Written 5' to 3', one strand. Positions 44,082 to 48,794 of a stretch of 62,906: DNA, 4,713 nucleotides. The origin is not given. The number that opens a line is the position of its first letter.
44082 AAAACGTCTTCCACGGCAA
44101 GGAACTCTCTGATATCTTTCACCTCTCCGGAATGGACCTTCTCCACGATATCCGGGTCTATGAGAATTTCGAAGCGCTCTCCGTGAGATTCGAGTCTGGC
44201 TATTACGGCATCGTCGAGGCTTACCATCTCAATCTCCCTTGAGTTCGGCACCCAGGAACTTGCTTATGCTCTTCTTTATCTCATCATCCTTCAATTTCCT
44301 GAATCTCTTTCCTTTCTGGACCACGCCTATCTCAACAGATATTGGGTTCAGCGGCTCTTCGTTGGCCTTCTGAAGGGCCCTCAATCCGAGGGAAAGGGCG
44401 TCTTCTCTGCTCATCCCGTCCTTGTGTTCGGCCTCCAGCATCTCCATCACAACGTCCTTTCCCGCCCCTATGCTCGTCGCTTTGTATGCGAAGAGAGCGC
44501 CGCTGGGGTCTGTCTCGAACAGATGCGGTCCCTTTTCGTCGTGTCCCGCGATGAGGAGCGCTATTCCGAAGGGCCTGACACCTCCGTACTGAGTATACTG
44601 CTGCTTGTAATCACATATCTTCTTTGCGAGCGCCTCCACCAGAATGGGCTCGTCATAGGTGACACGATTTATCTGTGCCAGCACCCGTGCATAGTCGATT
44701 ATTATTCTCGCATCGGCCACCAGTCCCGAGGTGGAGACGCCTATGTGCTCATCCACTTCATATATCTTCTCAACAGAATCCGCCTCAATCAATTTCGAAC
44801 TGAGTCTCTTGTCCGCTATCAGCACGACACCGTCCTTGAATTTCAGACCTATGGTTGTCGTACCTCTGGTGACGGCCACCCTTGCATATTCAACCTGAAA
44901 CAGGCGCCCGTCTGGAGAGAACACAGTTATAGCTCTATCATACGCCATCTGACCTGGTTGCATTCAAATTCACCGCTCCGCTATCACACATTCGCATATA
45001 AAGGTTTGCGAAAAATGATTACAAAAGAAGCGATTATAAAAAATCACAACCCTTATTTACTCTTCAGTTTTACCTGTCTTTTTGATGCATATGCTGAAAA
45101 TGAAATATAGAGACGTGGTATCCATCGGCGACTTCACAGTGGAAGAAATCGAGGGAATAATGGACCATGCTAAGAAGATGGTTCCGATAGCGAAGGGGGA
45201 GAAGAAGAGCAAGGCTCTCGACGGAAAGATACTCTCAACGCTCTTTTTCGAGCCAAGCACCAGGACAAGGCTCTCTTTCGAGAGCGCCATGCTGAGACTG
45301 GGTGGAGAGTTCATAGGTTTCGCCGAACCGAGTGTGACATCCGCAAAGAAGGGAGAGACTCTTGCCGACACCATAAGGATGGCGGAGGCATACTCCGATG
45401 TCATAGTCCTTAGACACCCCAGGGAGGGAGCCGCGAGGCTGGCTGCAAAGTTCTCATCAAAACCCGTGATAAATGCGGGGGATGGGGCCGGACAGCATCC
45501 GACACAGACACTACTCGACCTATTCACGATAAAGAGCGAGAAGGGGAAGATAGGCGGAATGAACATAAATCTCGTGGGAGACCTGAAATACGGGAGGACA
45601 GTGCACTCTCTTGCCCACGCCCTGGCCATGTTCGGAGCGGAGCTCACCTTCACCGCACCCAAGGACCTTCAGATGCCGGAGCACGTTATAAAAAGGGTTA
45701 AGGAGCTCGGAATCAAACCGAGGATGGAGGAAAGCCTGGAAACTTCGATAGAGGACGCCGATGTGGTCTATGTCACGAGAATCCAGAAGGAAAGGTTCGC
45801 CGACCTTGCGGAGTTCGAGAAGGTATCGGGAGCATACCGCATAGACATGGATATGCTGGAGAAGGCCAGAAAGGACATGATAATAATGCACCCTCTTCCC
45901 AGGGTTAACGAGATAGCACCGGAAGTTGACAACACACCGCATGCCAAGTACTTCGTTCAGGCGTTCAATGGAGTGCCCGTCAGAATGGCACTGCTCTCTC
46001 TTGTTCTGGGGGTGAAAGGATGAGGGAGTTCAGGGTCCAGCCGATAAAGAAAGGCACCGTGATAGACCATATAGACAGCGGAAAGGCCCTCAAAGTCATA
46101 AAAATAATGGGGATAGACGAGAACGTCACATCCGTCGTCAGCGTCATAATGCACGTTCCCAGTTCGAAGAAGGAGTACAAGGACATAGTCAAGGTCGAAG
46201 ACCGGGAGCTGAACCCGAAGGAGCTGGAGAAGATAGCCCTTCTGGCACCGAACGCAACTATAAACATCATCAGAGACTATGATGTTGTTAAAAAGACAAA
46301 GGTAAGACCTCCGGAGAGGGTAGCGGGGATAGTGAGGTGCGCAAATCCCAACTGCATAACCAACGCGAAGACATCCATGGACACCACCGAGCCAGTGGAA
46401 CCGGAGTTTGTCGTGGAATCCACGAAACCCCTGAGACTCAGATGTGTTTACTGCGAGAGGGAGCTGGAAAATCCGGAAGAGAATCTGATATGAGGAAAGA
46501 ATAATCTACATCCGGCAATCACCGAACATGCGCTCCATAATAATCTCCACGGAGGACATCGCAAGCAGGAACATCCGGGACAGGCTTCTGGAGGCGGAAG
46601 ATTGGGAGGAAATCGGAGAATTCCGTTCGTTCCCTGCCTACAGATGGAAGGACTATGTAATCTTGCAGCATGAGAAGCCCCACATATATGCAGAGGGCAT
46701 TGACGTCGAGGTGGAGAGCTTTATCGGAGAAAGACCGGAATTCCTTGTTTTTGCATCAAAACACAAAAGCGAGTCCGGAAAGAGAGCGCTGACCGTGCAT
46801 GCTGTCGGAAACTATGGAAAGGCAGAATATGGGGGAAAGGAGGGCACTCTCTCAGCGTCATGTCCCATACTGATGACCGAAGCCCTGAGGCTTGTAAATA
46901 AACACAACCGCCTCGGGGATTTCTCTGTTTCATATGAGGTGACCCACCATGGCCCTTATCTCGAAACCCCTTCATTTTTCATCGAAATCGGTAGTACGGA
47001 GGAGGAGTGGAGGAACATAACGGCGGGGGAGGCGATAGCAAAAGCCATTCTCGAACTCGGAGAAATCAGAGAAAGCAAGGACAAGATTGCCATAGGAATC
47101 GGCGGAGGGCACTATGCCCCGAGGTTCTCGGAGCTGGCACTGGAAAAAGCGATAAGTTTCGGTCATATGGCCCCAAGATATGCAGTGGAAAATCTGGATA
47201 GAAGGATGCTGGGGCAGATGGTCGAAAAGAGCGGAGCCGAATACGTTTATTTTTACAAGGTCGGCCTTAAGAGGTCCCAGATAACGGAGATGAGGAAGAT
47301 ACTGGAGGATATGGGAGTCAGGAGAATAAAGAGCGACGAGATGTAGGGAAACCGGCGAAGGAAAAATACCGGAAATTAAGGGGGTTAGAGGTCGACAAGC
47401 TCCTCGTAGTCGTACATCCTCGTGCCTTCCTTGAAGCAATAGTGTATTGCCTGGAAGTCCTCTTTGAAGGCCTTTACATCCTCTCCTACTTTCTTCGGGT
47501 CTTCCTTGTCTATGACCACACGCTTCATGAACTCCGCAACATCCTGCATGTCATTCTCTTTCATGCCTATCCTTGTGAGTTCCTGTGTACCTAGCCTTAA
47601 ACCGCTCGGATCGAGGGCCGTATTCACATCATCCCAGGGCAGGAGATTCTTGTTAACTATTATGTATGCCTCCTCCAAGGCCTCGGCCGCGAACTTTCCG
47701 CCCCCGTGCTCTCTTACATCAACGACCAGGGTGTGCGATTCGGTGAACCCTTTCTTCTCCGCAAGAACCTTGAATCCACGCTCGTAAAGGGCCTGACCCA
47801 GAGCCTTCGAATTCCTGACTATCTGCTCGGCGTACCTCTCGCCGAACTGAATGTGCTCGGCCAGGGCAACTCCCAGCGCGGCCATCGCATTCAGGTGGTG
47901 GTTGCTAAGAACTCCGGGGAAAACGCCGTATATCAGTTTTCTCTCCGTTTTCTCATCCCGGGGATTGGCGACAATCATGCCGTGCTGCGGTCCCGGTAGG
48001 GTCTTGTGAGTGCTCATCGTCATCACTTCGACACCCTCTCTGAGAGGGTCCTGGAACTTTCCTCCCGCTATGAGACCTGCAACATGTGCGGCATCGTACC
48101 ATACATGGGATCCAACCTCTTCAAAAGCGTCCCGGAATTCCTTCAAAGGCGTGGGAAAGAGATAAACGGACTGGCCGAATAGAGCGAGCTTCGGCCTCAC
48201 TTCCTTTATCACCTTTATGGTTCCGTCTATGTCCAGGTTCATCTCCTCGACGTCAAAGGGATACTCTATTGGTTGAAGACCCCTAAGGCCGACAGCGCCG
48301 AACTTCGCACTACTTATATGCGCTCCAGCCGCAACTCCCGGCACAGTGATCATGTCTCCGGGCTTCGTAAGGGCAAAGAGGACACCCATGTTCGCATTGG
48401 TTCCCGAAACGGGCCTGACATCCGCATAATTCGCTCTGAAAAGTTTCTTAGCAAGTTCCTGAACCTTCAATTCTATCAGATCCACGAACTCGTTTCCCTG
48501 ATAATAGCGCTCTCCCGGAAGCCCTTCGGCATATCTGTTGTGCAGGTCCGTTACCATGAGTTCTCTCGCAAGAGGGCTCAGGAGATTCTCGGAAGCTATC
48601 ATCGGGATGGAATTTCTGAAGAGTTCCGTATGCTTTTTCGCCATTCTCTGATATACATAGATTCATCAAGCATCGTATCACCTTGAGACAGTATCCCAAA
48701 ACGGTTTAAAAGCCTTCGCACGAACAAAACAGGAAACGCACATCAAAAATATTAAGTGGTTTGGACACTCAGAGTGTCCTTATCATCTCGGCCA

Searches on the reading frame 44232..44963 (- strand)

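Call 38: search_protein_families(library=pfam, proteins=[window:44232-44963:-])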
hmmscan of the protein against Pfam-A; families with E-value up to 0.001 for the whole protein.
window:44232-44963:- (244 aa): 2 families
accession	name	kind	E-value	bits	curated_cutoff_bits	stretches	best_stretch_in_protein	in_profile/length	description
PF00227.31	Proteasome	-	3.6e-62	209.8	22.4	1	31-215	1-189/189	Proteasome subunit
PF10584.14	Proteasome_A_N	-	2.4e-13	49.9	27.7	1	8-27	1-20/23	Proteasome subunit A N-terminal signature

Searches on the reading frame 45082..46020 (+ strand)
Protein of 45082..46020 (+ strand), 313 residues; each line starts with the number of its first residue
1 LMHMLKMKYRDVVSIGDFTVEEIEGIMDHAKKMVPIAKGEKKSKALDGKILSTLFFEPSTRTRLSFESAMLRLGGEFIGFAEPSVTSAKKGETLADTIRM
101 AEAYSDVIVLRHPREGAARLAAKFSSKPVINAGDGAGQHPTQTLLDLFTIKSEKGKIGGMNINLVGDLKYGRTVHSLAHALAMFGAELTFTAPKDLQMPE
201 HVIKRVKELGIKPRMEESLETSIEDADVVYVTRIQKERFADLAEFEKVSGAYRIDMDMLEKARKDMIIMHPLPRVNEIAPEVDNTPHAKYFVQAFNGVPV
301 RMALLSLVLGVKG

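Call 38: search_protein_families(library=pfam, proteins=[window:45082-46020:+])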
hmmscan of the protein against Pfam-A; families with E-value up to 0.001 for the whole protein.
window:45082-46020:+ (313 aa): 2 families
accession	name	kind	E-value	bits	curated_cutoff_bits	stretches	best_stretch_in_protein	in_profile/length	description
PF02729.26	OTCace_N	-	1.1e-48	165.5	29.9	1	10-151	1-147/148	Aspartate/ornithine carbamoyltransferase, carbamoyl-P binding domain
PF00185.30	OTCace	-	5e-36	124.6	29.4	1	159-307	2-156/157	Aspartate/ornithine carbamoyltransferase, Asp/Orn binding domain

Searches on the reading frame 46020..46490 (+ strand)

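Call 38: search_protein_families(library=pfam, proteins=[window:46020-46490:+])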
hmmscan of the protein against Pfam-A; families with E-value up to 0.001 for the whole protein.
window:46020-46490:+ (157 aa): 2 families
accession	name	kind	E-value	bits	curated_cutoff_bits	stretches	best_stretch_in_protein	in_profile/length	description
PF01948.23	PyrI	-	6.9e-32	110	25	1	5-95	2-92/93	Aspartate carbamoyltransferase regulatory chain, allosteric domain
PF02748.20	PyrI_C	-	8e-17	61.3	23.4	1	100-151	1-45/48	Aspartate carbamoyltransferase regulatory chain, metal binding domain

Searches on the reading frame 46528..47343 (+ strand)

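Call 39: search_protein_families(library=pfam, proteins=[window:46528-47343:+])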
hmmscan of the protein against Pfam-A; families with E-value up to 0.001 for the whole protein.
window:46528-47343:+ (272 aa): 1 family
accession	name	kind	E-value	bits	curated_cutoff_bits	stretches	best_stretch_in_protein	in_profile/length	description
PF04414.18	tRNA_deacylase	-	3.5e-69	232.9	33.6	1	68-265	3-203/205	D-aminoacyl-tRNA deacylase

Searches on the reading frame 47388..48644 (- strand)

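Call 39: search_protein_families(library=pfam, proteins=[window:47388-48644:-])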
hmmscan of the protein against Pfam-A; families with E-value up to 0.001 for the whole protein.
window:47388-48644:- (419 aa): 2 families
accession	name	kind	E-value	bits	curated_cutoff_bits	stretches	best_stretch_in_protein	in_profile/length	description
PF00464.25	SHMT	-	1.6e-73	248.1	27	1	4-373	14-399/399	Serine hydroxymethyltransferase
PF00155.27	Aminotran_1_2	-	2e-06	27.7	19.7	1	62-301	49-305/361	Aminotransferase class I and II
